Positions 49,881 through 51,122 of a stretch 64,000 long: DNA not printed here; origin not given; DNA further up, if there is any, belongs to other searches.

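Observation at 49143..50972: Two very AT-rich unknown genes completing the defence/mobile island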

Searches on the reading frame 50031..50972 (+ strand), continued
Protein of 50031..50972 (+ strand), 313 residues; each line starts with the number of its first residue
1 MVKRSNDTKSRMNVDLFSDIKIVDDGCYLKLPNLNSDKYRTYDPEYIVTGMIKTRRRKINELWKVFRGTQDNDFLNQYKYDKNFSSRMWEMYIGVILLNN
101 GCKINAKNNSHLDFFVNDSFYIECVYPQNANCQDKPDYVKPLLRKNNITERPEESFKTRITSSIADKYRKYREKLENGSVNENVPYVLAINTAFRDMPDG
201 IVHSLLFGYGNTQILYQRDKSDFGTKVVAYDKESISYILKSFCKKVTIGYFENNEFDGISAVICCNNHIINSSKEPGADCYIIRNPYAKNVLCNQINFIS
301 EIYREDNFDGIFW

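Call 30: find_encoding_contigs(protein=P0175, flank=8000, max_places=2)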
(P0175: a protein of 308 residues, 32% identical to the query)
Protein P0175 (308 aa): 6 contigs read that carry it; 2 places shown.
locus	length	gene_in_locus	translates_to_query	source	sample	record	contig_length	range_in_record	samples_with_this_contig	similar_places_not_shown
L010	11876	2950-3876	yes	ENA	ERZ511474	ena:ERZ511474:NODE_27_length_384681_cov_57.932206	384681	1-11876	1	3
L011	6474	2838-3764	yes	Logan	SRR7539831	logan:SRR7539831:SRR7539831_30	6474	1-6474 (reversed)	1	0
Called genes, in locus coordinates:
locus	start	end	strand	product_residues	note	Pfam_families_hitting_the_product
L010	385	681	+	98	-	-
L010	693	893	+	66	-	PF12844:HTH_19, PF13560:HTH_31, PF01381:HTH_3, PF13443:HTH_26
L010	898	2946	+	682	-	PF13588:HSDR_N_2, PF02384:N6_Mtase, PF07669:Eco57I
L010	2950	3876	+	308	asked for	-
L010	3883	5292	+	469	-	PF01420:Methylase_S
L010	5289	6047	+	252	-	PF05066:HARE-HTH, PF11645:PDDEXK_5 (weak)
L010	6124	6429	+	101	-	-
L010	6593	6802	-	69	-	-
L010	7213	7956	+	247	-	-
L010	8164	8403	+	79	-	-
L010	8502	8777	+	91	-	PF02001:DUF134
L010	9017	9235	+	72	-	-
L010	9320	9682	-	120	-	-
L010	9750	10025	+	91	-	-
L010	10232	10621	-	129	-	PF01258:zf-dskA_traR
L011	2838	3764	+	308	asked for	-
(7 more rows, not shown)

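Call 31: predict_structure(alignment_id=A1)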
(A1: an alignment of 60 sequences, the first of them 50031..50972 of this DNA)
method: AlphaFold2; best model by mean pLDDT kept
length: 313 residues; sequences in the alignment: 60
mean_pLDDT: 88.6   pTM: 0.88
mean pLDDT of the five models: 88.6, 88.2, 87.8, 87.6, 87.6
residues with pLDDT >= 90: 214; 70-90: 67; 50-70: 19; < 50: 13
segments of 3 or more residues with pLDDT < 50: 1-3, 7-10, 308-313
pLDDT, mean of each block of 10 residues (from residue 1): 49 81 69 81 95 95 95 94 95 98 84 95 95 87 76 90 96 97 98 86 95 90 85 92 89 97 97 96 97 95 69 41
secondary structure, 60 per line:
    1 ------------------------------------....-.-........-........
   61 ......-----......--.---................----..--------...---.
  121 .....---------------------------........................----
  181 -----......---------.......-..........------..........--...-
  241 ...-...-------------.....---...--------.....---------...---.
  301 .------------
elements in order: H37-40 H44-51 H53-66 H72-77 H84-99 E114-116 E120-125 H153-176 E186-191 H201-207 E209-218 E225-234 E237-239 E245-247 E261-265 E280-284

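Call 35: find_related_loci(query=window:50031-50972:+, collection=genome_contigs, flank=8000)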
Query window:50031-50972:+ (313 aa) in genome_contigs; peptide patterns used: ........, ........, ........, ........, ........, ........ (x = any residue, [..] = any of these).
45 stretches matched a pattern, but none encodes a relative of the query by tblastn (E <= 1e-3).

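Call 38: find_related_loci(query=A2, collection=genome_contigs, flank=8000)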
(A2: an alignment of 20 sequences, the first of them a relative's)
Query A2 (302 aa) in genome_contigs; peptide patterns used: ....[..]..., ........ (x = any residue, [..] = any of these).
44 stretches matched a pattern; 40 encode a relative of the query (tblastn E <= 1e-3); 40 distinct loci.
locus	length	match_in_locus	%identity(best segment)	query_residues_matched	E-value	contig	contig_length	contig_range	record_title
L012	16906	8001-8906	100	1-302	0e+0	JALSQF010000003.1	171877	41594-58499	MAG: Candidatus Moraniibacteriota bacterium isolate 356-284_metabat2_scaf2bin.121 356-284_scaffold_15_c1, whole genome s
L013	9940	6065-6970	81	1-302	2e-172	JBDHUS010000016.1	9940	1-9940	MAG: Candidatus Paceibacteria bacterium isolate AS-MICRO-3CA.16 NODE_33523_length_9940_cov_13.932274, whole genome shotg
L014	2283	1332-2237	81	1-302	0e+0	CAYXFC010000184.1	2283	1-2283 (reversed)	MAG TPA_asm: uncultured Pseudomonadales bacterium isolate binchicken_co387_139 genome assembly, contig: NODE_69527_lengt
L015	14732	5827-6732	79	1-302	4e-170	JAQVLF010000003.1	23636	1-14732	MAG: Candidatus Paceibacterota bacterium isolate STF1_103 NODE_4999_length_23636_cov_11.464290_Sandtown_F1, whole genome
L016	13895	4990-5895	78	1-302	1e-164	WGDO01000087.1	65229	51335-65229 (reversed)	MAG: Patescibacteria group bacterium isolate S145_42 k151_98828, whole genome shotgun sequence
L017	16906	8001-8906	78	1-302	2e-163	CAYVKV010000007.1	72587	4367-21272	MAG TPA_asm: uncultured Gammaproteobacteria bacterium isolate SRP269290_co1_86 genome assembly, contig: NODE_357_length_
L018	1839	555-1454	77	3-302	1e-174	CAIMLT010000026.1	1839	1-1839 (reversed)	uncultured bacterium isolate Loclat_bin-06345 genome assembly, contig: bin-06345:026/102, whole genome shotgun sequence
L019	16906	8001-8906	75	1-302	1e-159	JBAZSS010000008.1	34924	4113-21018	MAG: Parcubacteria group bacterium isolate SO_2017_GW1_179 NODE_5514_length_34924_cov_1.038337_OW334_2017, whole genome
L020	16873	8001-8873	77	1-293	9e-156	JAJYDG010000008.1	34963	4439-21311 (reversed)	MAG: bacterium isolate BP9.bin89 NODE_1941_length_34963_cov_1.758899, whole genome shotgun sequence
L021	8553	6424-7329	73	1-302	6e-154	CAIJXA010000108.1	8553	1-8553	uncultured bacterium isolate Kiruna_bin-03293 genome assembly, contig: bin-03293:108/137, whole genome shotgun sequence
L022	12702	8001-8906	68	1-302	1e-143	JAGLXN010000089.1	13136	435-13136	MAG: Candidatus Parcubacteria bacterium isolate RS_12_54 ZL285.bin.54.fa_89, whole genome shotgun sequence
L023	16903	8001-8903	65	1-302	5e-136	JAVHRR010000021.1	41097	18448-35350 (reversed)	MAG: Candidatus Paceibacterota bacterium isolate WB02no4_35_12 NODE_291_length_41097_cov_7.472345, whole genome shotgun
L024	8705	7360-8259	65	1-302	5e-135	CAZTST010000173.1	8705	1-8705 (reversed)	MAG TPA_asm: uncultured Draconibacterium sp. isolate SRP256446_co1_70 genome assembly, contig: NODE_4655_length_8705_cov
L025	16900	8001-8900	62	1-302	3e-128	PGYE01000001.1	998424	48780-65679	MAG: Candidatus Peregrinibacteria bacterium HGW-Peregrinibacteria-1 BJP_Ig2102_PER_final, whole genome shotgun sequence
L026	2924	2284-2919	83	1-212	2e-128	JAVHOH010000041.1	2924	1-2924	MAG: Candidatus Paceibacterota bacterium isolate WB02no19_35_22 NODE_24576_length_2924_cov_13.653189, whole genome shotg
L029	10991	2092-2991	56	1-302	3e-118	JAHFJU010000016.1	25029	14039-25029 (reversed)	MAG: Candidatus Peregrinibacteria bacterium isolate nzgw393 NODE_2631_length_25030_cov_3.831025, whole genome shotgun se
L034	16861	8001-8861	39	2-292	1e-64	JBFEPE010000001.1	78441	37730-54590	MAG: Candidatus Paceibacteria bacterium isolate Mix_mud04.2021.02.65 k141_634512_length_78441_cov_29.0387, whole genome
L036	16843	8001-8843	39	4-285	7e-62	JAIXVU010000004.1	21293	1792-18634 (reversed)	MAG: bacterium isolate D1_MAG_00076 pond_D1_MAG_00076_000000000002, whole genome shotgun sequence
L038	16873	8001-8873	39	5-302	2e-60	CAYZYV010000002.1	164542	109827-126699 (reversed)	MAG TPA_asm: uncultured Candidatus Saccharibacteria bacterium isolate SRP220891_co1_472 genome assembly, contig: NODE_93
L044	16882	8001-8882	32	4-292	4e-51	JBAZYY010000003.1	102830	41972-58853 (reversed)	MAG: Parcubacteria group bacterium isolate SO_2017_GW1_93 NODE_1341_length_102830_cov_4.815166_OW334_2017, whole genome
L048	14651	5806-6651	28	26-292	6e-21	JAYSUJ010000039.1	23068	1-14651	MAG: bacterium isolate GFS_12623 GFS_12623_38, whole genome shotgun sequence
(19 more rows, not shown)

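Call 45: search_protein_families(library=pfam, alignment_id=A3, max_evalue=0.0001)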
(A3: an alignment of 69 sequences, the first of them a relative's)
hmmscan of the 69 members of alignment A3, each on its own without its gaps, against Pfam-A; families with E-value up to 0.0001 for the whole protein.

A. member 1, L012:6872-7966:+ (364 aa): 1 family
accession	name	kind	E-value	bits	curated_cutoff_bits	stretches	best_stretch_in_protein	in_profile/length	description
PF13651.11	EcoRI_methylase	-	2.4e-124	415.5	26.4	1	5-362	1-345/345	Adenine-specific methyltransferase EcoRI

B. families by the number of members that match (of 69 scanned): 61 families (the first 25 are shown)
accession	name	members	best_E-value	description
PF01420.25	Methylase_S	6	9e-46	Type I restriction modification DNA specificity domain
PF13651.11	EcoRI_methylase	3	3.2e-144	Adenine-specific methyltransferase EcoRI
PF03235.19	GmrSD_N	3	1.1e-21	GmrSD restriction endonuclease, N-terminal domain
PF01844.29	HNH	3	4.9e-12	HNH endonuclease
PF14279.12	HNH_5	3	1.9e-07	HNH endonuclease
PF00580.27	UvrD-helicase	2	2.4e-59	UvrD/REP helicase N-terminal domain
PF02384.22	N6_Mtase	2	1.1e-52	N-6 DNA Methylase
PF13361.12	UvrD_C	2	1.7e-46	UvrD-like helicase C-terminal domain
PF13245.12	AAA_19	2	5.7e-16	AAA domain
PF01381.28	HTH_3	2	1.9e-11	Helix-turn-helix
PF13538.12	UvrD_C_2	2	2.1e-11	UvrD-like helicase C-terminal domain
PF07669.17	Eco57I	2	5.4e-11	Eco57I restriction-modification methylase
PF01170.24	UPF0020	2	3.6e-09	RMKL-like, methyltransferase domain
PF06114.19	Peptidase_M78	2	2.2e-08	IrrE N-terminal-like domain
PF13847.12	Methyltransf_31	2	2.9e-07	Methyltransferase domain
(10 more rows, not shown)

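Call 46: search_protein_families(library=pfam, alignment_id=A4, max_evalue=0.0001)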
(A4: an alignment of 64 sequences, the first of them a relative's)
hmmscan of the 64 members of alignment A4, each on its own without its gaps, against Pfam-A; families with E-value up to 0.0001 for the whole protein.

A. member 1, L012:8942-10111:+ (389 aa): 2 families
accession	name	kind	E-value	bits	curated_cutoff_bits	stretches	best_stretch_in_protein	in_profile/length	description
PF03235.19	GmrSD_N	-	1.9e-20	74.3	33.2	1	36-165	12-198/199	GmrSD restriction endonuclease, N-terminal domain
PF01844.29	HNH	-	2.8e-06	27.8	21.4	1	346-389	11-47/47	HNH endonuclease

B. families by the number of members that match (of 64 scanned): 92 families (the first 25 are shown)
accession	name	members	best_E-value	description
PF00270.35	DEAD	3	1.2e-49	DEAD/DEAH box helicase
PF02661.23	Fic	3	3.1e-23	Fic/DOC family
PF04851.21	ResIII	3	4.4e-22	Type III restriction enzyme, res subunit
PF11867.13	T1RH-like_C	2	6e-129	Type I restriction enzyme HindI endonuclease subunit-like, C-terminal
PF18766.7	SWI2_SNF2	2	1.1e-80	SWI2/SNF2 ATPase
PF04313.20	HSDR_N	2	1.6e-52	Type I restriction enzyme R protein N terminus (HSDR_N)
PF03235.19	GmrSD_N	2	1.9e-32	GmrSD restriction endonuclease, N-terminal domain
PF22679.2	T1R_D3-like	2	5.1e-22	Type I restriction enzyme subunit R domain 3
PF00239.26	Resolvase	2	1.7e-20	Resolvase, N terminal domain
PF04326.19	SLFN_AlbA_2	2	7.3e-20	Schlafen, AlbA_2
PF07508.19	Recombinase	2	4.7e-14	Recombinase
PF13408.12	Zn_ribbon_recom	2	5.5e-10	Recombinase zinc beta ribbon domain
PF13166.12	AAA_13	1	4.7e-129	AAA domain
PF00145.23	DNA_methylase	1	7.9e-89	C-5 cytosine-specific DNA methylase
PF03275.19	GLF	1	2.1e-68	UDP-galactopyranose mutase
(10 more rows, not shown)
